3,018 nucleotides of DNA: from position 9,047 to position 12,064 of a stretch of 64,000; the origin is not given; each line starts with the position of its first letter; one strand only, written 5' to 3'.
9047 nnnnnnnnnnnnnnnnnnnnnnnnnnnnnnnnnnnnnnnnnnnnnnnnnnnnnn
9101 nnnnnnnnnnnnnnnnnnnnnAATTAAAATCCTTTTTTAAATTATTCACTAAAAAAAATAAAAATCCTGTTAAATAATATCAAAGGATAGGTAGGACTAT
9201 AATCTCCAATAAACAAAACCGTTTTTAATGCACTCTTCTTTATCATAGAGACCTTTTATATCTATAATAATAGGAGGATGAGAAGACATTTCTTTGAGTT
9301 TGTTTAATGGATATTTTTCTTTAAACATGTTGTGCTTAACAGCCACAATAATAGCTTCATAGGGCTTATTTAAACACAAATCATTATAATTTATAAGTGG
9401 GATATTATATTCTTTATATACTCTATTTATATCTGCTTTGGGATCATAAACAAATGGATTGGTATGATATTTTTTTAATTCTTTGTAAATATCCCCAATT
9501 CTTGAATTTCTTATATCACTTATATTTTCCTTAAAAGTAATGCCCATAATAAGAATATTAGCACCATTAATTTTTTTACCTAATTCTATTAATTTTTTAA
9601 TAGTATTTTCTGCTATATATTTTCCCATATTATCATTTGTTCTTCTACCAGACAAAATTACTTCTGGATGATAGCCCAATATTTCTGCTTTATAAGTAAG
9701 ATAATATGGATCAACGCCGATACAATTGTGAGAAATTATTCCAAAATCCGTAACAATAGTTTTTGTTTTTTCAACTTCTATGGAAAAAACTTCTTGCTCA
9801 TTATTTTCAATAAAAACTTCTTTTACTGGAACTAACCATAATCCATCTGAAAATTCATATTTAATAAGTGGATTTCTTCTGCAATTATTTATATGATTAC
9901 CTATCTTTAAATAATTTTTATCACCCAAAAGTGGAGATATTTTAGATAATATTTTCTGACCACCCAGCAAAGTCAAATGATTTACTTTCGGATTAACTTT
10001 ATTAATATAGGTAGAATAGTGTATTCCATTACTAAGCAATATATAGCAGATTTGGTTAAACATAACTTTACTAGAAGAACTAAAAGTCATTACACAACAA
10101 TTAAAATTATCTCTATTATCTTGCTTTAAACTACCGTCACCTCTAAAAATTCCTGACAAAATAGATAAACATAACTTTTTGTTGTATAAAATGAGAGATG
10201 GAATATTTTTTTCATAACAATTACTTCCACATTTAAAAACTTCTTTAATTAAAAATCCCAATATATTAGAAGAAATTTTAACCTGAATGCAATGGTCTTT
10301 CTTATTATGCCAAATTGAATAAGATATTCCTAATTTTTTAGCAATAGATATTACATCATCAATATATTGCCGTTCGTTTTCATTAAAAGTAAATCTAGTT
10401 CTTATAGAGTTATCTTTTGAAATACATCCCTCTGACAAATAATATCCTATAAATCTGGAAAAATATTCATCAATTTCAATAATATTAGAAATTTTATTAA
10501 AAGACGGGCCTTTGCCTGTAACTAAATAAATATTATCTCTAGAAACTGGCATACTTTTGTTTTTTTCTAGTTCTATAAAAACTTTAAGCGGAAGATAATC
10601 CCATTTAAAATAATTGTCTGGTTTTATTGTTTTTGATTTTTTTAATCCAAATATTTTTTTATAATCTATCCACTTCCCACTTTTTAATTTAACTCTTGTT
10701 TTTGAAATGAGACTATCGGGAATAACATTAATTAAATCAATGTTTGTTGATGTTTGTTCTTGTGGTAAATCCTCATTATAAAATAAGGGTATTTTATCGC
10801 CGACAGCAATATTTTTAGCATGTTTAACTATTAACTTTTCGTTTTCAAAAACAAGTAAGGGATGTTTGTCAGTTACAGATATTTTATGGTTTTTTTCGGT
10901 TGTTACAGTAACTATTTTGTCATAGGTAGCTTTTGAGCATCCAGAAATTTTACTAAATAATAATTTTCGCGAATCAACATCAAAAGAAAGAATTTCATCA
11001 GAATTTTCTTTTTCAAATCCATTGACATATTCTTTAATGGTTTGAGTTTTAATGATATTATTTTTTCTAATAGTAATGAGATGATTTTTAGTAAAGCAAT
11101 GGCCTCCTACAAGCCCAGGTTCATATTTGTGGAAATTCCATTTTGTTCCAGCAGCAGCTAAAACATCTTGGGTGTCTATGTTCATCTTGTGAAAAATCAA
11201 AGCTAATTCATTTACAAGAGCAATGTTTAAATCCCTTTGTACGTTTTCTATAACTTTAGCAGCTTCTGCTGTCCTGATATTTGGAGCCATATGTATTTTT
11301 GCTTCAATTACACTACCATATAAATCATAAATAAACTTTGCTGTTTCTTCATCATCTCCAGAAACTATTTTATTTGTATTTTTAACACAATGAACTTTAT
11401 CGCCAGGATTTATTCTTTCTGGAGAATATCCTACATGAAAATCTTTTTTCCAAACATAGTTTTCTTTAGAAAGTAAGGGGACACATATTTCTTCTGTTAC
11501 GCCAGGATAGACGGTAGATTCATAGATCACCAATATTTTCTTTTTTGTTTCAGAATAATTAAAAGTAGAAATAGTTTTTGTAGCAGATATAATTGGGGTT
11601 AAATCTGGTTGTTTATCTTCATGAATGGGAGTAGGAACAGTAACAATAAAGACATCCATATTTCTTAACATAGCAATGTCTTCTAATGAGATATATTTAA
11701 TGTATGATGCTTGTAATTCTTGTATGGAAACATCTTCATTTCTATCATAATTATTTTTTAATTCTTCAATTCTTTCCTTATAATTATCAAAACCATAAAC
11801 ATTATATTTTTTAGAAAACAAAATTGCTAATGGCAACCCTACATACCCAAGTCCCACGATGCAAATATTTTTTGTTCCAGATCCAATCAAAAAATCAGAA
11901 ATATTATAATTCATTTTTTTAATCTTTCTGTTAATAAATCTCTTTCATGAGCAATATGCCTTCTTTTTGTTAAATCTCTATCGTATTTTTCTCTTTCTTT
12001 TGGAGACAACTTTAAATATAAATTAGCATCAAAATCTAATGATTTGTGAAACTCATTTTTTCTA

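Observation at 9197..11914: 458-aa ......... intein inserted exactly at the catalytic Cys of a UDP-sugar dehydrogenase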

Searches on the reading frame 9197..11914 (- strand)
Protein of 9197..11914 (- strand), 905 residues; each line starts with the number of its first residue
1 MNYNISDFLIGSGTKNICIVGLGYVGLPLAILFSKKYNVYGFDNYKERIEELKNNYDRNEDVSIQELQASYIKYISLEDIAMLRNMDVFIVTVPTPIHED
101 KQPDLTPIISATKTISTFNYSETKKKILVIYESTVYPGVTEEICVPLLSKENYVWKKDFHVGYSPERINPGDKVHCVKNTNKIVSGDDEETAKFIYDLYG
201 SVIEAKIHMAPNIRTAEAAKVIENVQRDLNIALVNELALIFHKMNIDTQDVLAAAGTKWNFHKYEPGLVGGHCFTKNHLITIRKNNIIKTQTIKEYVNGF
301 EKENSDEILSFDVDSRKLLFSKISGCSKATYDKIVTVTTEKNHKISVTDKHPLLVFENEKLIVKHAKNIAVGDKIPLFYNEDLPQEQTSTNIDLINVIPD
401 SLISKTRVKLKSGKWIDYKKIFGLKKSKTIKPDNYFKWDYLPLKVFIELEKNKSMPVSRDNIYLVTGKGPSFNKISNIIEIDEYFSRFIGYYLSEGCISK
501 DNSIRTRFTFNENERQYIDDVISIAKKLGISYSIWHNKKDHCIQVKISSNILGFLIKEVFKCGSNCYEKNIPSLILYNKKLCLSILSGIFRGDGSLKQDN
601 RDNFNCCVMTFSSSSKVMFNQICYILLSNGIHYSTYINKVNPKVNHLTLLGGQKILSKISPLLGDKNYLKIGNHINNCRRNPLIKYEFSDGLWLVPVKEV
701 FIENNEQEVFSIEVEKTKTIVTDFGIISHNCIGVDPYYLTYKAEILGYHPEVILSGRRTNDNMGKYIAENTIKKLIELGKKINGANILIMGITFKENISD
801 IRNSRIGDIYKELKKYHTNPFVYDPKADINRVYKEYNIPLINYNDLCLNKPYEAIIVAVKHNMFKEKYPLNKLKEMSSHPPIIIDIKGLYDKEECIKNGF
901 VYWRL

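Call 4: search_protein_families(library=pfam, proteins=[window:9197-11914:-], max_evalue=0.1)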
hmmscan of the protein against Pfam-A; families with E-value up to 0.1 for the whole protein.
window:9197-11914:- (905 aa): 14 families
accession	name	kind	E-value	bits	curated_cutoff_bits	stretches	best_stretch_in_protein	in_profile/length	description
PF03721.20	UDPG_MGDP_dh_N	-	3.1e-31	108.8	27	1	16-193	2-181/187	UDP-glucose/GDP-mannose dehydrogenase family, NAD binding domain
PF00984.24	UDPG_MGDP_dh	-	1.8e-22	79.7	25.4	2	214-284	1-74/94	UDP-glucose/GDP-mannose dehydrogenase family, central domain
PF03720.21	UDPG_MGDP_dh_C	-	9.6e-18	64.9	30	1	788-891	1-102/103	UDP-glucose/GDP-mannose dehydrogenase family, UDP binding domain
PF14890.11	Intein_splicing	-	6.3e-16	59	35.8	1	288-730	8-155/155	Intein splicing domain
PF14528.11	LAGLIDADG_3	-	8.3e-13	48.8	22.5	2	484-541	3-62/82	LAGLIDADG-like domain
PF14527.11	LAGLIDADG_WhiA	-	2.6e-05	24.7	23.2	1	489-555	6-71/93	WhiA LAGLIDADG-like domain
PF02558.23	ApbA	-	0.00012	22.2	22.2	1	17-152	1-134/150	Ketopantoate reductase PanE/ApbA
PF01210.29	NAD_Gly3P_dh_N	-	0.0079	16.6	23.1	0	16-110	1-94/158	NAD-dependent glycerol-3-phosphate dehydrogenase N-terminus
PF23774.1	TPR_GEMI5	-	0.01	15.9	33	1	846-891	94-138/209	GEMI5 TPR domain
PF05204.19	Hom_end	-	0.033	14.7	21.1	0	489-537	19-65/110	Homing endonuclease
PF08616.15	SPA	-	0.033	14.6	22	0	65-102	58-95/113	Stabilization of polarity axis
PF03807.23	F420_oxidored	-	0.053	14.5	21.6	0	17-105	2-79/94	NADP oxidoreductase coenzyme F420-dependent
PF02254.24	TrkA_N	-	0.057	14.2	23.8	0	17-56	1-41/116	TrkA-N domain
PF03446.21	NAD_binding_2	-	0.058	13.8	21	0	16-69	1-43/161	NAD binding domain of 6-phosphogluconate dehydrogenase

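Call 5: search_protein_families(library=ncbifam, proteins=[window:9197-11914:-], max_evalue=0.1)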
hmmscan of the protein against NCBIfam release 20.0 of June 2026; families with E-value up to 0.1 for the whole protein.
window:9197-11914:- (905 aa): 15 families
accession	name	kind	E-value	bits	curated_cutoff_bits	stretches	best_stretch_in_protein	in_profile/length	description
NF011729.0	PRK15182.1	equivalog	1e-126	423.2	592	2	15-281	7-269/425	Vi polysaccharide biosynthesis UDP-N-acetylglucosamine C-6 dehydrogenase TviB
TIGR03026.1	NDP-sugDHase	subfamily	1.8e-103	346.5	189.8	2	16-284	2-275/413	nucleotide sugar dehydrogenase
NF040825.1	UDPMaNacDH_Arch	equivalog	4.2e-48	164.2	750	2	16-281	2-266/418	UDP-N-acetyl-D-mannosamine dehydrogenase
NF008286.0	PRK11064.1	equivalog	2.3e-46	158.2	459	2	15-280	4-273/420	UDP-N-acetyl-D-mannosamine dehydrogenase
NF041297.1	UDPGDh_AglM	equivalog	3.3e-33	115.2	670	2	16-277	2-272/429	UDP-glucose 6-dehydrogenase AglM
NF011303.0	PRK14715.1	equivalog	4.9e-26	90.2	1585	1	305-637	941-1263/1627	DNA-directed DNA polymerase II large subunit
NF045703.1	rSAM_Tes_intein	exception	5e-26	90.8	1700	1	298-732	192-612/1040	tetraether lipid synthase Tes, intein-containing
NF047673.2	TeichurnBiosyTuaD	equivalog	2.4e-23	83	700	2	15-282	2-272/439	UDP-glucose 6-dehydrogenase TuaD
NF011491.0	PRK14898.1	equivalog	3.6e-12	45.2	783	1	307-631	125-380/860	DNA-directed RNA polymerase subunit A''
NF011302.0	PRK14714.1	equivalog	3.4e-08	31.5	1791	1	295-398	969-1073/1350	DNA-directed DNA polymerase II large subunit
NF011631.0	PRK15057.1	equivalog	8.9e-08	31.6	757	1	16-277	2-257/388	UDP-glucose 6-dehydrogenase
TIGR01445.1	intein_Nterm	domain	3.2e-07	31.2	24.5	1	273-355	1-83/83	intein N-terminal splicing region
NF007072.0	PRK09519.1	equivalog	0.00041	18.8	1024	1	478-658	356-533/790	intein-containing recombinase RecA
TIGR01443.1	intein_Cterm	domain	0.0069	16.6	15.6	1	708-731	1-24/24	intein C-terminal splicing region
TIGR00745.1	apbA_panE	subfamily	0.011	15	141.35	1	16-144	1-129/305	2-dehydropantoate 2-reductase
